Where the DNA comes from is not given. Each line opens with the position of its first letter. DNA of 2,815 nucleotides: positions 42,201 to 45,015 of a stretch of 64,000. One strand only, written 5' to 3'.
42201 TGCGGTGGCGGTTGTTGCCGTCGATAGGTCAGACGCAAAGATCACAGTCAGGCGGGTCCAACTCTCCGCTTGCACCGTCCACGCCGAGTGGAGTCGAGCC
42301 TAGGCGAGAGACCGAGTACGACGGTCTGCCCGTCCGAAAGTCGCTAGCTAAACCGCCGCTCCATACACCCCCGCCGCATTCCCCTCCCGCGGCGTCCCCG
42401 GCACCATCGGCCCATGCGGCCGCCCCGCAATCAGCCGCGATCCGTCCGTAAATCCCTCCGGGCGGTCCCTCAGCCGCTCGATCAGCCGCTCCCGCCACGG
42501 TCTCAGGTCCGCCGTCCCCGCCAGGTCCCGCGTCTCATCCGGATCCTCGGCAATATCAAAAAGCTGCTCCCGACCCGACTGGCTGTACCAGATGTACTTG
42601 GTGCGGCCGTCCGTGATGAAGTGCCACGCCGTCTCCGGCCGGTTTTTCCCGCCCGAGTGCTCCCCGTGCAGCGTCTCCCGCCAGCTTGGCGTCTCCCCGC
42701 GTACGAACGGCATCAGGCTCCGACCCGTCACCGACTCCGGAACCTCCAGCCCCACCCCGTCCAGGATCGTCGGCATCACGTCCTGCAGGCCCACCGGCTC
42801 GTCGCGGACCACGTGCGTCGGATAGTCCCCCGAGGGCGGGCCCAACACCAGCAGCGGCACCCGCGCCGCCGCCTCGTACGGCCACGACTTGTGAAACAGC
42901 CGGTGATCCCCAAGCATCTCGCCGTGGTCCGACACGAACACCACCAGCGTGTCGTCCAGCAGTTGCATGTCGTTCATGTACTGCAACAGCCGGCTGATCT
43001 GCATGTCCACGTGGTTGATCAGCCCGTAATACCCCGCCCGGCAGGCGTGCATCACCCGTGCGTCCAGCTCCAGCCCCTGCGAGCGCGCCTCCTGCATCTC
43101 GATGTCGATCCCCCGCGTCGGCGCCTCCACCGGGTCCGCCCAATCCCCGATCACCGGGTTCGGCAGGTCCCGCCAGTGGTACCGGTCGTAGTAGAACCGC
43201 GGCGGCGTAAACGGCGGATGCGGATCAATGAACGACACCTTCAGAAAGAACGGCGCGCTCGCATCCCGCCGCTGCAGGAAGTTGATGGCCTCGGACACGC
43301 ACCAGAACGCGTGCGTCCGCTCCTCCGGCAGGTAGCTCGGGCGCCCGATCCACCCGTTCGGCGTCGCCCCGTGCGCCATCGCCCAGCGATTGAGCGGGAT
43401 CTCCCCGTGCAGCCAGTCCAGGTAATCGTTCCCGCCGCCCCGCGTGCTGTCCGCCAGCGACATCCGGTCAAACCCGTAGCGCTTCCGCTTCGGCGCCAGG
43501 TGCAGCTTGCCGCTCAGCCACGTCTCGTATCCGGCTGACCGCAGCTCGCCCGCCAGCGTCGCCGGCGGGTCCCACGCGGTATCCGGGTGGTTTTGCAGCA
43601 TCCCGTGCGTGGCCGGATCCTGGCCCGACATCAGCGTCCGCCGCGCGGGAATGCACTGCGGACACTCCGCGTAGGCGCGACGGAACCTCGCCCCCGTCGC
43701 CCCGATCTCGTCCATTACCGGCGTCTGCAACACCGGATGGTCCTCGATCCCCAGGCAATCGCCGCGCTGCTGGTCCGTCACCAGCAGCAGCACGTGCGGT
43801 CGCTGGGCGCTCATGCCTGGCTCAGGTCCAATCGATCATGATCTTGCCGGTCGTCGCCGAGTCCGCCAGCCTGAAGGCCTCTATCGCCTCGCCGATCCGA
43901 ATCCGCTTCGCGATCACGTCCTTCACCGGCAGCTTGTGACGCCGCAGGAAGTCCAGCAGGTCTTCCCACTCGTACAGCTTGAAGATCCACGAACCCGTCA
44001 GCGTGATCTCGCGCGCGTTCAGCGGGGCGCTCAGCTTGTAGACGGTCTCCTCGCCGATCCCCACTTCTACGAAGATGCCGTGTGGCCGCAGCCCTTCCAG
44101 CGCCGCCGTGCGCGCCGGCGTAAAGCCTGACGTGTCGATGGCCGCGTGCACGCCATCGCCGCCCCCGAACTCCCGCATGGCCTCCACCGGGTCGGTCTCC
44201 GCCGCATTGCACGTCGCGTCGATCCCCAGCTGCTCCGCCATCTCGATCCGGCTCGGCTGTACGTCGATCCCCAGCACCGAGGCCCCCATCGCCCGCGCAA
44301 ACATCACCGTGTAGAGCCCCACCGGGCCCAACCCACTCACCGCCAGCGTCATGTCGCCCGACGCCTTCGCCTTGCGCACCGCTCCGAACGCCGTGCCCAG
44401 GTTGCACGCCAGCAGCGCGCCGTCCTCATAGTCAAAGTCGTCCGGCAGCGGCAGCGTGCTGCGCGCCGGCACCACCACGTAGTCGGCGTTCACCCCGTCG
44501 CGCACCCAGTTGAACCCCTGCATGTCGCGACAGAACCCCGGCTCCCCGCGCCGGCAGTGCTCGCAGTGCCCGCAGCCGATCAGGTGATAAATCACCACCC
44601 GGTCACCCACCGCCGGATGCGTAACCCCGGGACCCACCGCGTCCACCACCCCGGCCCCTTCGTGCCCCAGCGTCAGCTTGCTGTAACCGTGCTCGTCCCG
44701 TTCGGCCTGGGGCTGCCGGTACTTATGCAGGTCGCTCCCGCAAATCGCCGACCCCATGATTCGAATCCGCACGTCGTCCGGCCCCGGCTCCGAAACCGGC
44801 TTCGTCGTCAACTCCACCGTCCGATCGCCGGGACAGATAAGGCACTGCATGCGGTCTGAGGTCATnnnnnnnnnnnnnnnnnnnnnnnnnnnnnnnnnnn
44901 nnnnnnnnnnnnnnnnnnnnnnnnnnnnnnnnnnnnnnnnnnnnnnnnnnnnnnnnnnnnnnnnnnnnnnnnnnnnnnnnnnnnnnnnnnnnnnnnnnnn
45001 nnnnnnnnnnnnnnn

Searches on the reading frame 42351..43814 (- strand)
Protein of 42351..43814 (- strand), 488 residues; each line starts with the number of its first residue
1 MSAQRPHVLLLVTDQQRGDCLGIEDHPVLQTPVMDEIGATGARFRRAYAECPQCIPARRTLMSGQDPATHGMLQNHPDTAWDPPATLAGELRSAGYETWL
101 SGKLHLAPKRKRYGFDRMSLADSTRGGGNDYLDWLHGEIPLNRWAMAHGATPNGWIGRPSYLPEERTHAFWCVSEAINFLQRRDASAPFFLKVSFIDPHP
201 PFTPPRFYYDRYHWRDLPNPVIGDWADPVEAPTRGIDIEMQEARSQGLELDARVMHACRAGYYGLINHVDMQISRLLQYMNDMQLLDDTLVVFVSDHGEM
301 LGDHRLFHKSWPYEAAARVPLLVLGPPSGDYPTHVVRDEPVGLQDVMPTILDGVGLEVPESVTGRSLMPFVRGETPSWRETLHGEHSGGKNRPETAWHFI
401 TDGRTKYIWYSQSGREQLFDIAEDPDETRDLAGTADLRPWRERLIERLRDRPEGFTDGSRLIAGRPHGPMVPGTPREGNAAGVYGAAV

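Call 97: search_protein_families(library=pfam, proteins=[window:42351-43814:-], max_evalue=0.001)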
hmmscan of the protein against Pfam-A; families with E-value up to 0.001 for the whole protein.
window:42351-43814:- (488 aa): 4 families
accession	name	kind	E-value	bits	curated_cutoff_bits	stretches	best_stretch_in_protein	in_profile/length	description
PF00884.28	Sulfatase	-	1.3e-39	136.7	25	1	6-354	1-299/301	Sulfatase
PF16347.10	SGSH_C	-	1.2e-15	58.5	29.3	1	302-450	1-150/154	N-sulphoglucosamine sulphohydrolase, C-terminal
PF01663.27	Phosphodiest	-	9.5e-08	32.4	23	0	267-299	189-221/342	Type I phosphodiesterase / nucleotide pyrophosphatase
PF02995.22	DUF229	-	3.5e-06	26.4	25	1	262-308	306-352/496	Protein of unknown function (DUF229)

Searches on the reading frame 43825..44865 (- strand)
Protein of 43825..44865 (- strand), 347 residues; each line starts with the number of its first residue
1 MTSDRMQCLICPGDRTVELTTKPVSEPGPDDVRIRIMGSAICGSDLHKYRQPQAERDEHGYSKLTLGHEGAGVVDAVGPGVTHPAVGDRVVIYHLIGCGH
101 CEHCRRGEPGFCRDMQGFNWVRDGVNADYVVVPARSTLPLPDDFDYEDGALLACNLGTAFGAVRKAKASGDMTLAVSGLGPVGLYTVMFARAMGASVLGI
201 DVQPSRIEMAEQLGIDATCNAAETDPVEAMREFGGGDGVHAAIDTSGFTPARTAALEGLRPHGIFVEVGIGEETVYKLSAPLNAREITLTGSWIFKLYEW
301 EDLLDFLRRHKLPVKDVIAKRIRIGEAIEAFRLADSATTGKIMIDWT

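Call 97: search_protein_families(library=pfam, proteins=[window:43825-44865:-], max_evalue=0.001)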
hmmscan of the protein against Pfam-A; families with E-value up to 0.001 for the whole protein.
window:43825-44865:- (347 aa): 4 families
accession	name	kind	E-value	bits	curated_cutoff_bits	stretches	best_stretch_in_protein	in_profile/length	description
PF00107.32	ADH_zinc_N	-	7.1e-28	97.6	31.8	1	181-307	1-127/129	Zinc-binding dehydrogenase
PF08240.17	ADH_N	-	6.4e-27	94.3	23.5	1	28-142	1-104/104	Alcohol dehydrogenase GroES-like domain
PF16912.11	Glu_dehyd_C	-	1.9e-05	24.7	34.9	1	172-332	32-199/211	Glucose dehydrogenase C-terminus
PF13602.12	ADH_zinc_N_2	-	7.2e-05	24.2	27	1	213-342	1-132/134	Zinc-binding dehydrogenase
